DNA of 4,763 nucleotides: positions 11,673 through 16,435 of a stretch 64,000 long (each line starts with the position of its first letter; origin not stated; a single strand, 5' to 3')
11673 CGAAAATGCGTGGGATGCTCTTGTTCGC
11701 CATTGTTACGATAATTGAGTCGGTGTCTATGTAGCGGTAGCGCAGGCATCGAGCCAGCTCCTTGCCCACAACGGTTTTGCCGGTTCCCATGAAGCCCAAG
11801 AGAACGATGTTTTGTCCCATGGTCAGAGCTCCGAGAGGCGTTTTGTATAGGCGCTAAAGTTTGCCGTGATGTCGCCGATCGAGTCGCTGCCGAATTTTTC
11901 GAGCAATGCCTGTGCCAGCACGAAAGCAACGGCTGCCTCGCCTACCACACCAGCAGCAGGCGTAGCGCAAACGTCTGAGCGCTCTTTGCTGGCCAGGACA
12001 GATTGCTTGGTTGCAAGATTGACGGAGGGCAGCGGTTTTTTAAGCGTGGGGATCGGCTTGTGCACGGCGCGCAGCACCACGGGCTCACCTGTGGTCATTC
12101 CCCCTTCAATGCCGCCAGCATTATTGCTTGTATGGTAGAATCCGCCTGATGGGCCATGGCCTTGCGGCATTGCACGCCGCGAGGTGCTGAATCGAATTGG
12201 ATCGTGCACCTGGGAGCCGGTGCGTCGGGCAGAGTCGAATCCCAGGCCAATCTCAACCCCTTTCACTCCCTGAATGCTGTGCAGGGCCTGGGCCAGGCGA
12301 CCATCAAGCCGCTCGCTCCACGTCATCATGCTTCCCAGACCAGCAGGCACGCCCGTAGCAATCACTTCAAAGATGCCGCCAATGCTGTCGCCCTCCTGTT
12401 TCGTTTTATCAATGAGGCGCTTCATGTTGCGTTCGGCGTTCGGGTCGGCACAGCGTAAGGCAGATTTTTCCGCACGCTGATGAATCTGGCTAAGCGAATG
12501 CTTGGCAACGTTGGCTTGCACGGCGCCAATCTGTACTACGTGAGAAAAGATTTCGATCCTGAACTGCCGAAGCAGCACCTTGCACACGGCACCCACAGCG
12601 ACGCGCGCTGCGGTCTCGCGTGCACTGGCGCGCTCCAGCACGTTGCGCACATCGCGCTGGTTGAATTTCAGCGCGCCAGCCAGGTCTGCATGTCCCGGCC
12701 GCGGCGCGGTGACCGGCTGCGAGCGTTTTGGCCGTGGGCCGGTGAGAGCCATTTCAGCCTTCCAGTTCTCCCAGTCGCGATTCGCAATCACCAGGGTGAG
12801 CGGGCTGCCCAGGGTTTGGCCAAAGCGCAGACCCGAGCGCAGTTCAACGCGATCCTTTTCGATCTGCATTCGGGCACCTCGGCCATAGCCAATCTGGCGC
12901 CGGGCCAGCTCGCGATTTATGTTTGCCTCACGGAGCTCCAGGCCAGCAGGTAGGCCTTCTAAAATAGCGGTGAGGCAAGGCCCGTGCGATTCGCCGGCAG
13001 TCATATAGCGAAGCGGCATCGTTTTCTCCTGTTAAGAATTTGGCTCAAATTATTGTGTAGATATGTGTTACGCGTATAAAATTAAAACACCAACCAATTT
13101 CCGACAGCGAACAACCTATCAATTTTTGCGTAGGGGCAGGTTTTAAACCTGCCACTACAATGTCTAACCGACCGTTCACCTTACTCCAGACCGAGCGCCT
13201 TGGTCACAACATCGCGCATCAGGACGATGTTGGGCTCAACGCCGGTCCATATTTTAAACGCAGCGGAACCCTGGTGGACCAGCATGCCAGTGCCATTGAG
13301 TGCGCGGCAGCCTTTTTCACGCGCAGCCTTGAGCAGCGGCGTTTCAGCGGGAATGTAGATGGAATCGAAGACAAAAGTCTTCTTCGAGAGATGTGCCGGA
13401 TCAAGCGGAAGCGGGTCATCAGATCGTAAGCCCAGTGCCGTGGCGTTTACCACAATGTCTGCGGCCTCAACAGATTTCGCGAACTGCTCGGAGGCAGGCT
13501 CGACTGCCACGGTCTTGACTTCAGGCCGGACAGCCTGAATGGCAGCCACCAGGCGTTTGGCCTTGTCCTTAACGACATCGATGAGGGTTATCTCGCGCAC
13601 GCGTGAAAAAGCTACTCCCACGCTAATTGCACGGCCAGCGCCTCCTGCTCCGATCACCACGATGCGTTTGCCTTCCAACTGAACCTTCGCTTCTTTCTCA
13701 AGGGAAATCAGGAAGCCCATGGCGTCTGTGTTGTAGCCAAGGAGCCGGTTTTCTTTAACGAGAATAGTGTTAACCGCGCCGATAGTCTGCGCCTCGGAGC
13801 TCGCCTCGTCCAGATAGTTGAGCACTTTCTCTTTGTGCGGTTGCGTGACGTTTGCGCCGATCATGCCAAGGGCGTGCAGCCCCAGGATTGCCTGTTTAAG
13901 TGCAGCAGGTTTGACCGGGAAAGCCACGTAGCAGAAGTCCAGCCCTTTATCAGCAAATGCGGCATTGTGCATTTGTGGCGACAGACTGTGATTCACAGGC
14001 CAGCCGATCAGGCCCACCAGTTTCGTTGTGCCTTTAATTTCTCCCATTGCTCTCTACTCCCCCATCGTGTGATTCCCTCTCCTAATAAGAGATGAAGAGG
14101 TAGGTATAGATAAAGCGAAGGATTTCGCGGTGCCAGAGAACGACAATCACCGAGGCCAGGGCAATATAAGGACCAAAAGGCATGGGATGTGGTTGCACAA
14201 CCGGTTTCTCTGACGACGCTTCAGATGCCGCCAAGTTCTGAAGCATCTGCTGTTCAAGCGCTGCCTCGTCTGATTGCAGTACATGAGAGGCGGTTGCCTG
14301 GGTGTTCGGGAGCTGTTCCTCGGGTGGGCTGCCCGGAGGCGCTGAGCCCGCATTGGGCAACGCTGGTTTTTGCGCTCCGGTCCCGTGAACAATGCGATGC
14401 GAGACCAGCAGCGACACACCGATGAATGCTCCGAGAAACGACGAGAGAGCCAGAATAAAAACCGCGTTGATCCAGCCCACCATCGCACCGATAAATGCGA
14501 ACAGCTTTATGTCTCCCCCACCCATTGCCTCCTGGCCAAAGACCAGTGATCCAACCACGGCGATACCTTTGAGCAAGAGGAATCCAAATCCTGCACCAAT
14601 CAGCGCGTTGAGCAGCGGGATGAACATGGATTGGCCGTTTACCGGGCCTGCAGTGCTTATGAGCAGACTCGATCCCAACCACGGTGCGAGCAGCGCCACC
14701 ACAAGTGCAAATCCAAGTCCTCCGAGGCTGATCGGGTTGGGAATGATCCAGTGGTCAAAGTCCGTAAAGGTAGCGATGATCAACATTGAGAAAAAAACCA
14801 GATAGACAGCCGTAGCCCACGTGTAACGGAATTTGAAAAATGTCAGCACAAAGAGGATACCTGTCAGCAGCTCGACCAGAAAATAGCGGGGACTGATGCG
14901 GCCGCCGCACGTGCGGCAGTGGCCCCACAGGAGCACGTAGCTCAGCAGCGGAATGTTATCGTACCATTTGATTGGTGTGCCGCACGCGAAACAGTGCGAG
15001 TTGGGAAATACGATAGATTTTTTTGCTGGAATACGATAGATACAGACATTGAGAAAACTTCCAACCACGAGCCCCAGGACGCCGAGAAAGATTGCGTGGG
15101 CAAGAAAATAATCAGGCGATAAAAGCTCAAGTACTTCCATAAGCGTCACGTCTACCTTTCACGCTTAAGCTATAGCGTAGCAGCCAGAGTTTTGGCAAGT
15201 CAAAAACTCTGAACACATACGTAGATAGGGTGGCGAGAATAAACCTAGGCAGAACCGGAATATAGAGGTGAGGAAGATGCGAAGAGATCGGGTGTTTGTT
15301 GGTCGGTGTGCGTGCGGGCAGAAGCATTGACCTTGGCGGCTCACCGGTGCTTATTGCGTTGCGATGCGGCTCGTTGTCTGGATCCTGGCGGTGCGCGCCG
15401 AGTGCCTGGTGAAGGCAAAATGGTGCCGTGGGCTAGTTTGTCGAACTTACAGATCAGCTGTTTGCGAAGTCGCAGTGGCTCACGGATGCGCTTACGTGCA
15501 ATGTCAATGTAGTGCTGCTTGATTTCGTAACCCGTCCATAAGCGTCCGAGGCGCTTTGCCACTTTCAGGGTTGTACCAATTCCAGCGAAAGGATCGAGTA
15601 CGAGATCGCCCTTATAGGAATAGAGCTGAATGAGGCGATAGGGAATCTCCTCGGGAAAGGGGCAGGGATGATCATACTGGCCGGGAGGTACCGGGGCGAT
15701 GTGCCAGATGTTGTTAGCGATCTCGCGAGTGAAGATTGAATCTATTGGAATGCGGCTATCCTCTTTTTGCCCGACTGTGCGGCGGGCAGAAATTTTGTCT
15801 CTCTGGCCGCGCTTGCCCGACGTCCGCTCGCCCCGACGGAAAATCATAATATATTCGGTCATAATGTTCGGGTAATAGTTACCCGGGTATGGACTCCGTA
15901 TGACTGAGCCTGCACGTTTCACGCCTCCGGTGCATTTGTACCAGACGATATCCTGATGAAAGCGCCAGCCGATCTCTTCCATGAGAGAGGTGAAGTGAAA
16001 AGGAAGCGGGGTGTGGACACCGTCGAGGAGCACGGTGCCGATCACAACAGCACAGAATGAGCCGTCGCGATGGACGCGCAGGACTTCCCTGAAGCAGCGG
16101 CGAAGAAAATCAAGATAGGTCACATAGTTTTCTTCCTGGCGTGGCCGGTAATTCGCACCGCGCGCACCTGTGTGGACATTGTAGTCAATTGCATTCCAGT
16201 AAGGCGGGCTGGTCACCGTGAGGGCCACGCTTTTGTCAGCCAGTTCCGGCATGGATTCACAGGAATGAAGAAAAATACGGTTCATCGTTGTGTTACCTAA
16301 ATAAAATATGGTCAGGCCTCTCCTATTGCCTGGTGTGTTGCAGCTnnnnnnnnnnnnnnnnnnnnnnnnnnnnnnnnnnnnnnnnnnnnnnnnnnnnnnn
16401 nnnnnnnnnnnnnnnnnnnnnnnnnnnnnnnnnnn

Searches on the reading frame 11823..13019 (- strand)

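Call 29: search_protein_families(library=pfam, proteins=[window:11823-13019:-], max_evalue=0.00001)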
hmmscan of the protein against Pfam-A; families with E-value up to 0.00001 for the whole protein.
window:11823-13019:- (398 aa): 1 family
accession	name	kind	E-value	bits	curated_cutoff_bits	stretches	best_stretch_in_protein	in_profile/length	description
PF01264.26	Chorismate_synt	-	1.8e-118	395.4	27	1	3-373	1-327/327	Chorismate synthase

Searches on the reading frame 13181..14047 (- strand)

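Call 29: search_protein_families(library=pfam, proteins=[window:13181-14047:-], max_evalue=0.00001)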
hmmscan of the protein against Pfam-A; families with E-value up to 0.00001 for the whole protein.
window:13181-14047:- (288 aa): 3 families
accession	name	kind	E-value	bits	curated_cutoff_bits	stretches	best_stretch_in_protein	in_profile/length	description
PF08501.16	Shikimate_dh_N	-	2.2e-29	102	27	1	13-95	1-83/83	Shikimate dehydrogenase substrate binding domain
PF18317.6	SDH_C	-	3.7e-11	43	25.8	1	252-281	1-30/31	Shikimate 5'-dehydrogenase C-terminal domain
PF03435.24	Sacchrp_dh_NADP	-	4.3e-08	34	25.1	0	129-203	1-76/129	Saccharopine dehydrogenase NADP binding domain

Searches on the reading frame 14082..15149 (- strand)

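Call 29: search_protein_families(library=pfam, proteins=[window:14082-15149:-], max_evalue=0.00001)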
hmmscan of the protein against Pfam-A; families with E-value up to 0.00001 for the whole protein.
window:14082-15149:- (355 aa): 2 families
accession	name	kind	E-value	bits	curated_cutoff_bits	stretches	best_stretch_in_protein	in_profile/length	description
PF06750.18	A24_N_bact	-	1.7e-35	121.4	23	1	24-107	1-84/84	Bacterial Peptidase A24 N-terminal domain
PF01478.23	Peptidase_A24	-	1.3e-14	55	26.5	1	117-245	1-104/104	Type IV leader peptidase family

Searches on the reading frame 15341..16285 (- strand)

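Call 29: search_protein_families(library=pfam, proteins=[window:15341-16285:-], max_evalue=0.00001)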
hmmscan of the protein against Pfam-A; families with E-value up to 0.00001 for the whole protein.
window:15341-16285:- (314 aa): 1 family
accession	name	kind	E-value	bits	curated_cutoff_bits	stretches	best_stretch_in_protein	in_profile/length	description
PF01555.25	N6_N4_Mtase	-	7.2e-40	137.7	26.7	1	20-264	1-220/221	DNA methylase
